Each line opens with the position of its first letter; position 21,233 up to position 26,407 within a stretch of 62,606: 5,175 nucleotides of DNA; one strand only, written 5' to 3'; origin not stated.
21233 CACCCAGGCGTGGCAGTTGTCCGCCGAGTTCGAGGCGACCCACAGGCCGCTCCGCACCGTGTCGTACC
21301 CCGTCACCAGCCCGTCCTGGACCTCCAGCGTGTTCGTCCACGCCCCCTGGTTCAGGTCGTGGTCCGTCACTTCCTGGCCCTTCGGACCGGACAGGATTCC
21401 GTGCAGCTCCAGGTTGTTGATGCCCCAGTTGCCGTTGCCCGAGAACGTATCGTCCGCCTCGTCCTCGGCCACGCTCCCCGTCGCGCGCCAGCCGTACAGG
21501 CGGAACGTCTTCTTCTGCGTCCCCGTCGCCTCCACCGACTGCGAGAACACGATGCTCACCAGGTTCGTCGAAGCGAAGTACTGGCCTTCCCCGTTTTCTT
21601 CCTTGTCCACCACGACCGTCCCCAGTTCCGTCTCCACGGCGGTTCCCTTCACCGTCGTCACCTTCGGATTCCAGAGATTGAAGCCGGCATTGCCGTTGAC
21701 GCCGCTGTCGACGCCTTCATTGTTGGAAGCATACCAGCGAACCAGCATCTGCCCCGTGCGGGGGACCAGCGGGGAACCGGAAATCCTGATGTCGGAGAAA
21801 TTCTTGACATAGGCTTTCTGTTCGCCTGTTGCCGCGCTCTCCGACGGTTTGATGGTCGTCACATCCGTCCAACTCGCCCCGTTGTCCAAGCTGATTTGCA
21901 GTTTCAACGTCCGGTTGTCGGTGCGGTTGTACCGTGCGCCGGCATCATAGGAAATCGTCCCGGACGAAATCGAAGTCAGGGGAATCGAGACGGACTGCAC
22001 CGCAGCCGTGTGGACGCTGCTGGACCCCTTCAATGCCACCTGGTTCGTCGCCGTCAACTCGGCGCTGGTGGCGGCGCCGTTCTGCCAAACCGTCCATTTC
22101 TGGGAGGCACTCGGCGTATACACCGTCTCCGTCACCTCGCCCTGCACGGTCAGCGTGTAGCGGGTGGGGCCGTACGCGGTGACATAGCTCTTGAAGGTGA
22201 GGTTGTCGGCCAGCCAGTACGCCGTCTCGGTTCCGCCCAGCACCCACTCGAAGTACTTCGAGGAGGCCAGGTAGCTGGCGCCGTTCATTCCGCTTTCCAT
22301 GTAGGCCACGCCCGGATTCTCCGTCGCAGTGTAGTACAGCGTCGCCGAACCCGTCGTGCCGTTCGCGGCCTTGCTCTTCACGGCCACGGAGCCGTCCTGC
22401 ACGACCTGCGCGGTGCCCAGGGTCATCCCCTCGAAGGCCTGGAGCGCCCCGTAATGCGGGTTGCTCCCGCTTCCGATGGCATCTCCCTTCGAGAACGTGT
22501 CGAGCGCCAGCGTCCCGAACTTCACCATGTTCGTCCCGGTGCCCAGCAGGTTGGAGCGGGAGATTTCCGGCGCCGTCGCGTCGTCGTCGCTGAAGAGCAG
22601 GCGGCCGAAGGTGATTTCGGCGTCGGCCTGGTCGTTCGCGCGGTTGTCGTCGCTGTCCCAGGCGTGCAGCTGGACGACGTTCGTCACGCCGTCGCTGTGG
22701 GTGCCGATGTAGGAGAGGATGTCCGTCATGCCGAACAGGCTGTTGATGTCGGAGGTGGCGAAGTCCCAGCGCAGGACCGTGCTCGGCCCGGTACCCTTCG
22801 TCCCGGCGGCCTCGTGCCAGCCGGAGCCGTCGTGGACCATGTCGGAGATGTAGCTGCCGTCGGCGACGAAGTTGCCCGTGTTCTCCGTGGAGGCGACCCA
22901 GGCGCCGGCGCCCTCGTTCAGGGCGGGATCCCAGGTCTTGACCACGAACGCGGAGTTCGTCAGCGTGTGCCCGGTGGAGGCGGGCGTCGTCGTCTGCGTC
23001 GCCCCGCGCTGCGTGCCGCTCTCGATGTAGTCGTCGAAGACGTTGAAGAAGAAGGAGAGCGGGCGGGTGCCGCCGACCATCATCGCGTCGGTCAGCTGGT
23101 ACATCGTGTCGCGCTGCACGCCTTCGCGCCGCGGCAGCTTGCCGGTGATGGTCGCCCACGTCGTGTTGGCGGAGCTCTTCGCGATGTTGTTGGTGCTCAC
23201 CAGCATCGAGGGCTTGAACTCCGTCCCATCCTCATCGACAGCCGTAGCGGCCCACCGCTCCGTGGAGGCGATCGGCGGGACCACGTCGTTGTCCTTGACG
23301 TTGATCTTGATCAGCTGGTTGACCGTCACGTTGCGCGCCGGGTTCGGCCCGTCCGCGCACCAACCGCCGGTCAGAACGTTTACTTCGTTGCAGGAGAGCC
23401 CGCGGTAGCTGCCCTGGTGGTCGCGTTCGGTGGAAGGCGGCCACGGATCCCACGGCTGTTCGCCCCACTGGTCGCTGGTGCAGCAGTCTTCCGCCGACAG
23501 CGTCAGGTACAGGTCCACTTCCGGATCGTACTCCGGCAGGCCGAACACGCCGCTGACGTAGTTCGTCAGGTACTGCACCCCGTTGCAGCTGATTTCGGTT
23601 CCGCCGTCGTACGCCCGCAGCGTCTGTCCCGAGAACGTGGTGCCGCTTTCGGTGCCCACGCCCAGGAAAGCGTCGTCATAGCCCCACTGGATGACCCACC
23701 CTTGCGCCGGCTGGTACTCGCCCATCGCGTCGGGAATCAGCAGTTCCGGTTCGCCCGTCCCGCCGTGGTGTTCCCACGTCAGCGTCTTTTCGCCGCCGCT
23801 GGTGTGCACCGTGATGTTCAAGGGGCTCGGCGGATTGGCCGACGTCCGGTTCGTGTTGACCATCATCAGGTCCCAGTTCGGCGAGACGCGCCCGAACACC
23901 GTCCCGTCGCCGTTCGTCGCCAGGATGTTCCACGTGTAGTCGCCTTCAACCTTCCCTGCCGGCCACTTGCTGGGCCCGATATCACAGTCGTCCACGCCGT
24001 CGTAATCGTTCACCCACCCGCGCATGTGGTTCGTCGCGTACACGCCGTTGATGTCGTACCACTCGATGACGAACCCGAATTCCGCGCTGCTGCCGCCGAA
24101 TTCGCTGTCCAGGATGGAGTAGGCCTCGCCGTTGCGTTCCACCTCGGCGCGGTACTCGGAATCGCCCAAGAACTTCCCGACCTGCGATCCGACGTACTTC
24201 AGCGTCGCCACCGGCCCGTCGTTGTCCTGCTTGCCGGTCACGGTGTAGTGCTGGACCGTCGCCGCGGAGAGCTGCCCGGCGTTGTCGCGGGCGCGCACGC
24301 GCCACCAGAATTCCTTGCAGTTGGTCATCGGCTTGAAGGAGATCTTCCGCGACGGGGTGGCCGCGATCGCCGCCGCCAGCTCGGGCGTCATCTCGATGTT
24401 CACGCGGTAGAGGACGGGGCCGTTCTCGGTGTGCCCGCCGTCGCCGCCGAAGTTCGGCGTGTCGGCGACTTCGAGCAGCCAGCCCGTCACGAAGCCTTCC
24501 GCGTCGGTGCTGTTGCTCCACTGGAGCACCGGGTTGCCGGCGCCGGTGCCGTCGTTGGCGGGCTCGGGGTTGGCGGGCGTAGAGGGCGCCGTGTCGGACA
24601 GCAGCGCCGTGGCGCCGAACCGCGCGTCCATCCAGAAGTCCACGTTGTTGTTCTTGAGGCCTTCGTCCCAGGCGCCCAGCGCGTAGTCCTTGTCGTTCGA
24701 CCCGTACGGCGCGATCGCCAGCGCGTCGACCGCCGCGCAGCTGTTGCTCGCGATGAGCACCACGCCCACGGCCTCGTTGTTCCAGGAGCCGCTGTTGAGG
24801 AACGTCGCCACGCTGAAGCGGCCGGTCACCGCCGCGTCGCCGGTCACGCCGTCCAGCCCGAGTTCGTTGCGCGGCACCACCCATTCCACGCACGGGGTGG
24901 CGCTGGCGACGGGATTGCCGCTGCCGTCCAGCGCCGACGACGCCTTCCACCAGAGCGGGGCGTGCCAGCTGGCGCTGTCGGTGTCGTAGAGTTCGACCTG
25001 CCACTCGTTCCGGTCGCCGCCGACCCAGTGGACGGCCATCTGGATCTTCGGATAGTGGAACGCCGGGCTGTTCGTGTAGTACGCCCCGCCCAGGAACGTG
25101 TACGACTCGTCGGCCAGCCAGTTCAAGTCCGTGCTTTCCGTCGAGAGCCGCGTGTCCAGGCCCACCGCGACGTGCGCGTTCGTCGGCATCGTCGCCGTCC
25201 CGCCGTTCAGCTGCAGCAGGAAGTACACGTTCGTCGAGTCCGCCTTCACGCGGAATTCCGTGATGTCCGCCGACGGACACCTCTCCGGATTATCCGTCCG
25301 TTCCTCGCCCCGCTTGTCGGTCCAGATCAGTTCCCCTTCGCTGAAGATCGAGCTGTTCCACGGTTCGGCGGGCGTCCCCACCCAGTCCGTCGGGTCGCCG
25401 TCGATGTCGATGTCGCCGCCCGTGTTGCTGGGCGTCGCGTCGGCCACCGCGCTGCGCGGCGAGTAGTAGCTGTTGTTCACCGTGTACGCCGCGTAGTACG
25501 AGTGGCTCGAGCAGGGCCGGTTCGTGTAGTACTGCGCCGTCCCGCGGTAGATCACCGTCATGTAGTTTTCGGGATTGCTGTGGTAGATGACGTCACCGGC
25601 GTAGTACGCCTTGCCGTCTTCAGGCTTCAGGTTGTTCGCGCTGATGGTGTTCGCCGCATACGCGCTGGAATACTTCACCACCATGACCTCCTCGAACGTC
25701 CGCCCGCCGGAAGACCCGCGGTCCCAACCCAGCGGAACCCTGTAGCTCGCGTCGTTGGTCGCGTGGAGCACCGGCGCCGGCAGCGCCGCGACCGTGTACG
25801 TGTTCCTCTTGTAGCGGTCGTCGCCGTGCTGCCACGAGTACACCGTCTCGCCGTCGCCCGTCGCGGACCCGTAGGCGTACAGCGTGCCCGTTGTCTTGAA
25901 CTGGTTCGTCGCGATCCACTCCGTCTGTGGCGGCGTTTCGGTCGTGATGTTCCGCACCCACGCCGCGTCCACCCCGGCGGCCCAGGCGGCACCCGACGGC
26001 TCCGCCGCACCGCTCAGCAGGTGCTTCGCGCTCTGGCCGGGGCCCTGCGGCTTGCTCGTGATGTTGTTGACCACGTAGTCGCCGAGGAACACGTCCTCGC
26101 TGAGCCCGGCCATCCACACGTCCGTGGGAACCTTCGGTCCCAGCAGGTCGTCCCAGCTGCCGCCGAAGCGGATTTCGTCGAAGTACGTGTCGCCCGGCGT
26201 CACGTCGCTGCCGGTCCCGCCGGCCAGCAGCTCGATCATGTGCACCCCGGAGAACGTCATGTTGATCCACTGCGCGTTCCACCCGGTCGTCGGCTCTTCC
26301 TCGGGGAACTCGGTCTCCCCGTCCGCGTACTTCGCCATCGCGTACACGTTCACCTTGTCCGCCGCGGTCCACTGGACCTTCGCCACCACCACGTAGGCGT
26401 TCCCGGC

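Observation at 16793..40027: Giant protein 1: about 7,700 residues with an unusual modular grammar and no recognisable anchor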

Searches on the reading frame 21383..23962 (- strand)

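Call 13: search_protein_families(library=pfam, proteins=[window:21383-23962:-], max_evalue=0.5)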
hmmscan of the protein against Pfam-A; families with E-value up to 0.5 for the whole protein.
window:21383-23962:- (860 aa): 1 family
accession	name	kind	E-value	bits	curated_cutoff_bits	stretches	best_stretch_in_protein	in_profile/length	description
PF21471.3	Reelin_subrepeat-B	-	0.021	15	27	1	669-750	43-113/127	Reelin subrepeat B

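Call 14: search_protein_families(library=ncbifam, proteins=[window:21383-23962:-], max_evalue=0.5)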
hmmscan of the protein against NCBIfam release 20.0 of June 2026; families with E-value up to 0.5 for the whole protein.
window:21383-23962:- (860 aa): 0 families

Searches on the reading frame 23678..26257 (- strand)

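Call 13: search_protein_families(library=pfam, proteins=[window:23678-26257:-], max_evalue=0.5)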
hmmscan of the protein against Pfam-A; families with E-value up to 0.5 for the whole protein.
window:23678-26257:- (860 aa): 1 family
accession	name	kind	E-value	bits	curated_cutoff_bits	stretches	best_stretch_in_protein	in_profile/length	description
PF25788.1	Ig_Rha78A_N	-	0.19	12.4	27.4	0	639-675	66-102/105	Rha78A-like, N-terminal immunoglobulin domain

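Call 14: search_protein_families(library=ncbifam, proteins=[window:23678-26257:-], max_evalue=0.5)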
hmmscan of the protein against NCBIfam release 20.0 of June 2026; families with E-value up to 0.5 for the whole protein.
window:23678-26257:- (860 aa): 0 families

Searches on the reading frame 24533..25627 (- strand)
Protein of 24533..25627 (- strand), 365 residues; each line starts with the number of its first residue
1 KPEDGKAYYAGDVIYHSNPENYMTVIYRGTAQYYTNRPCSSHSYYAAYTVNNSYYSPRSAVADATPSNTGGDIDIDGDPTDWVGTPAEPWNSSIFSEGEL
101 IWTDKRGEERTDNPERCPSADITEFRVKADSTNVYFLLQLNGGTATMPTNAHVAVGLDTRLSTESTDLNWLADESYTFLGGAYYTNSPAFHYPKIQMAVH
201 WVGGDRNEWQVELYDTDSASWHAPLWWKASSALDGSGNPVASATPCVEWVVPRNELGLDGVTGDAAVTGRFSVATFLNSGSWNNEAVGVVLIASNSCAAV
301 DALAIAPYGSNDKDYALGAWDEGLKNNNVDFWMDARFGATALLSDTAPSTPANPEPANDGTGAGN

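Call 59: search_solved_structures(query=A4, max_evalue=1, show_alignments=1)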
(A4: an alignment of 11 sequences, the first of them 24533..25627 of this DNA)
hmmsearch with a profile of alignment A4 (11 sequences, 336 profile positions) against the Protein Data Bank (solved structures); distinct sequences matched with E-value up to 1: 0.

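Call 61: search_protein_families(library=pfam, alignment_id=A4, max_evalue=1)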
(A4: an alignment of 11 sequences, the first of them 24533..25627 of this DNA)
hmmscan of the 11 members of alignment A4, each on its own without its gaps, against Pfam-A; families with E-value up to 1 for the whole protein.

A. member 1, window:24533-25627:- (365 aa): 0 families

B. families by the number of members that match (of 11 scanned): 6 families
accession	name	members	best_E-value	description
PF16656.11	Pur_ac_phosph_N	6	0.0039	Purple acid Phosphatase, N-terminal domain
PF16655.11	PhoD_N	6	0.026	PhoD-like phosphatase, N-terminal domain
PF12399.14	BCA_ABC_TP_C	1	0.13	Branched-chain amino acid ATP-binding cassette transporter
PF01686.22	Adeno_Penton_B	1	0.16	Adenovirus penton base protein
PF19993.5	DO-GTPase2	1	0.19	Double-GTPase 2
PF15138.11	Syncollin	1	0.22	Syncollin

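Call 73: find_homologous_proteins(query=A4, max_evalue=0.001)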
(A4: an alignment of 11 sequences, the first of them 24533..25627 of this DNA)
Query A4 (11 sequences) (365 aa, profile of the alignment): 1 proteins with E <= 0.001 among 8000 candidates.
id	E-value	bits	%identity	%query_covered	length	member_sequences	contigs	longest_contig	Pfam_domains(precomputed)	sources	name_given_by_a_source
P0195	1.4e-6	46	34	15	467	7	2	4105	-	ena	-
